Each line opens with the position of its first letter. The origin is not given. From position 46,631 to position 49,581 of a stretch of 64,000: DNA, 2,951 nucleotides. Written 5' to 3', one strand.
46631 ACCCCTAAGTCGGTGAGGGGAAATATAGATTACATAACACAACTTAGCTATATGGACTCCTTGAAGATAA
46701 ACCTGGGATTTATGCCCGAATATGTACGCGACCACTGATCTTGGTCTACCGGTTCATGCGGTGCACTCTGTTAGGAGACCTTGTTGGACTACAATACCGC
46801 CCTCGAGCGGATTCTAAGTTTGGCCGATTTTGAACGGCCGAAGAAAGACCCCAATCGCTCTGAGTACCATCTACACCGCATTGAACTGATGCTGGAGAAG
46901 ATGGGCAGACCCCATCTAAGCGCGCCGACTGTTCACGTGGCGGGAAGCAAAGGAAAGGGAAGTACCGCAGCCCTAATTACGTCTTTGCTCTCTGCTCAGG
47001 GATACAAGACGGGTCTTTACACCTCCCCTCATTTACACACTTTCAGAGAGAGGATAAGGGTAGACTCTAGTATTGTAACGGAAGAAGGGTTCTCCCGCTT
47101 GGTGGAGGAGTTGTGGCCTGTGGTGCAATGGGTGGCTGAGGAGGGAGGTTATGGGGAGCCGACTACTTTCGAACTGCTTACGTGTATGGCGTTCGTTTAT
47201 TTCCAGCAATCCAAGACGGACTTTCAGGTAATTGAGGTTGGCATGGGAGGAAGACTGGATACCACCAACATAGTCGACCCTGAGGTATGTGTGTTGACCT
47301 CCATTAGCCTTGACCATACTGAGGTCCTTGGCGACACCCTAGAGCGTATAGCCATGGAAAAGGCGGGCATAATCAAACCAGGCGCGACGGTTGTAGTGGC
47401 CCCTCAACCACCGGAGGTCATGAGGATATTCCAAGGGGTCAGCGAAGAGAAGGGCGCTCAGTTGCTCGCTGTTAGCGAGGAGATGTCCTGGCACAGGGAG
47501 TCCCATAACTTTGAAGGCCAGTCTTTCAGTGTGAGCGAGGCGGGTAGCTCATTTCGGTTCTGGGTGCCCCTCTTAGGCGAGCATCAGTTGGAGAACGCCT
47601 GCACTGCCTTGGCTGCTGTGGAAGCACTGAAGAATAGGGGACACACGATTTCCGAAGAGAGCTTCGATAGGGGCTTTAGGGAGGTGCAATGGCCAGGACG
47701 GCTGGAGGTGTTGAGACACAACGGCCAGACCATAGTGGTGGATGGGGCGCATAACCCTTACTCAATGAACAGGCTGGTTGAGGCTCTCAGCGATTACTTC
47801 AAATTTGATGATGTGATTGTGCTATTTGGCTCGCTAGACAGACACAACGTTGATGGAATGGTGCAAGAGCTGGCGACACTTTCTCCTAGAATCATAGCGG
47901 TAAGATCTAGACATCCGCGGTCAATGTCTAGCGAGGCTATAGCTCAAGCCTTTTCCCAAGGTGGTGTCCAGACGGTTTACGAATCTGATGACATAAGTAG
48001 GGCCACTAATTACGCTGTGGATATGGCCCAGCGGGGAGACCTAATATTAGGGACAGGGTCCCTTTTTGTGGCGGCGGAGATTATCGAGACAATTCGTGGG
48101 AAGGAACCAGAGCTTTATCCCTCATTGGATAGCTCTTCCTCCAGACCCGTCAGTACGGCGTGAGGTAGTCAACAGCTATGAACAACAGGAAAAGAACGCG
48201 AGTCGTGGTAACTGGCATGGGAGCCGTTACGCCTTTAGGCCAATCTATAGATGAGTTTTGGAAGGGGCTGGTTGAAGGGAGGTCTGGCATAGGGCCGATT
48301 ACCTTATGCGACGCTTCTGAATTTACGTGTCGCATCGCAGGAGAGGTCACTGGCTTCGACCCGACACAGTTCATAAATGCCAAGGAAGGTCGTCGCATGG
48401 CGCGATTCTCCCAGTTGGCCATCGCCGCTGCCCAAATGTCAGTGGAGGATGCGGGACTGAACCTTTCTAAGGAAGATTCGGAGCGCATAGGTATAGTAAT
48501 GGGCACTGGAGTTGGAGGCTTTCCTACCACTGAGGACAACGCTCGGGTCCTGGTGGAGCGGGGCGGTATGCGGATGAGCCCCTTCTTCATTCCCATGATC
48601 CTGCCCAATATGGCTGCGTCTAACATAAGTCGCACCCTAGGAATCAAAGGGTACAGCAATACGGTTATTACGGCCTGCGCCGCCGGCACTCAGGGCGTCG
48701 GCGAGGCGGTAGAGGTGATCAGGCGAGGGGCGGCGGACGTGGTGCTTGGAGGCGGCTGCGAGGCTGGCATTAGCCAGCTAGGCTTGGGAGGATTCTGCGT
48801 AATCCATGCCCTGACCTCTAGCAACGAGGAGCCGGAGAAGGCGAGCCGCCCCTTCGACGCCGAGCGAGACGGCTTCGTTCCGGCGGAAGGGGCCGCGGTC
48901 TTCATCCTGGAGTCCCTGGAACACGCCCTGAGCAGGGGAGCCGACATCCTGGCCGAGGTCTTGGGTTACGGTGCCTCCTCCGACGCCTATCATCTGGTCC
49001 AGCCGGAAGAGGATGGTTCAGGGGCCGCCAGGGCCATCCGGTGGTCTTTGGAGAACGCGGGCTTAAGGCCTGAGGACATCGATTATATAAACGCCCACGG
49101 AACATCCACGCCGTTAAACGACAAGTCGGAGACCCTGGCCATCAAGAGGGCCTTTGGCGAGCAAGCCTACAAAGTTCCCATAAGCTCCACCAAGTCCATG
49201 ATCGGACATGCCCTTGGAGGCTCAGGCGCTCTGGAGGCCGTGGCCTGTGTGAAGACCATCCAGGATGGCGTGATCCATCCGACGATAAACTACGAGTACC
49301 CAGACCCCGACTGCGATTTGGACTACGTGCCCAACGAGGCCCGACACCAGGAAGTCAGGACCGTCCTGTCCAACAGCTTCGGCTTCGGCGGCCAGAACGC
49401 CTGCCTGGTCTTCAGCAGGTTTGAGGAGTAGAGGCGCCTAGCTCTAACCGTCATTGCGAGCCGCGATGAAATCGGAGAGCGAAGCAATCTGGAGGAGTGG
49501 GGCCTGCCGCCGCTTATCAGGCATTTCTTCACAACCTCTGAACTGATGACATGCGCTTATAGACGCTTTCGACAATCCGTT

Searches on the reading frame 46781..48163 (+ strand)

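Call 15: search_protein_families(library=pfam, proteins=[window:46781-48163:+], max_evalue=0.00001)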
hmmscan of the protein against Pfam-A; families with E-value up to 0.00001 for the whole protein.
window:46781-48163:+ (460 aa): 2 families
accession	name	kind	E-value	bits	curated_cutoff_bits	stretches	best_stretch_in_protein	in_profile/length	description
PF02875.26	Mur_ligase_C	-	1.5e-21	78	28.4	1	306-427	1-126/127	Mur ligase, glutamate ligase domain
PF08245.18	Mur_ligase_M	-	5.4e-18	66.1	24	1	53-280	1-200/200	Mur ligase middle domain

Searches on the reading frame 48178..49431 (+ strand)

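Call 15: search_protein_families(library=pfam, proteins=[window:48178-49431:+], max_evalue=0.00001)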
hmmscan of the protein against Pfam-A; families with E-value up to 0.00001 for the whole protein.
window:48178-49431:+ (417 aa): 2 families
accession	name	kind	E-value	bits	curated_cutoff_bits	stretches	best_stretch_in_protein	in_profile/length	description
PF00109.32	ketoacyl-synt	-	4.3e-53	180.9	20.8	1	7-250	2-252/252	Beta-ketoacyl synthase, N-terminal domain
PF02801.28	Ketoacyl-synt_C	-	4.4e-39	133.6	20.8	1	258-373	1-119/119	Beta-ketoacyl synthase, C-terminal domain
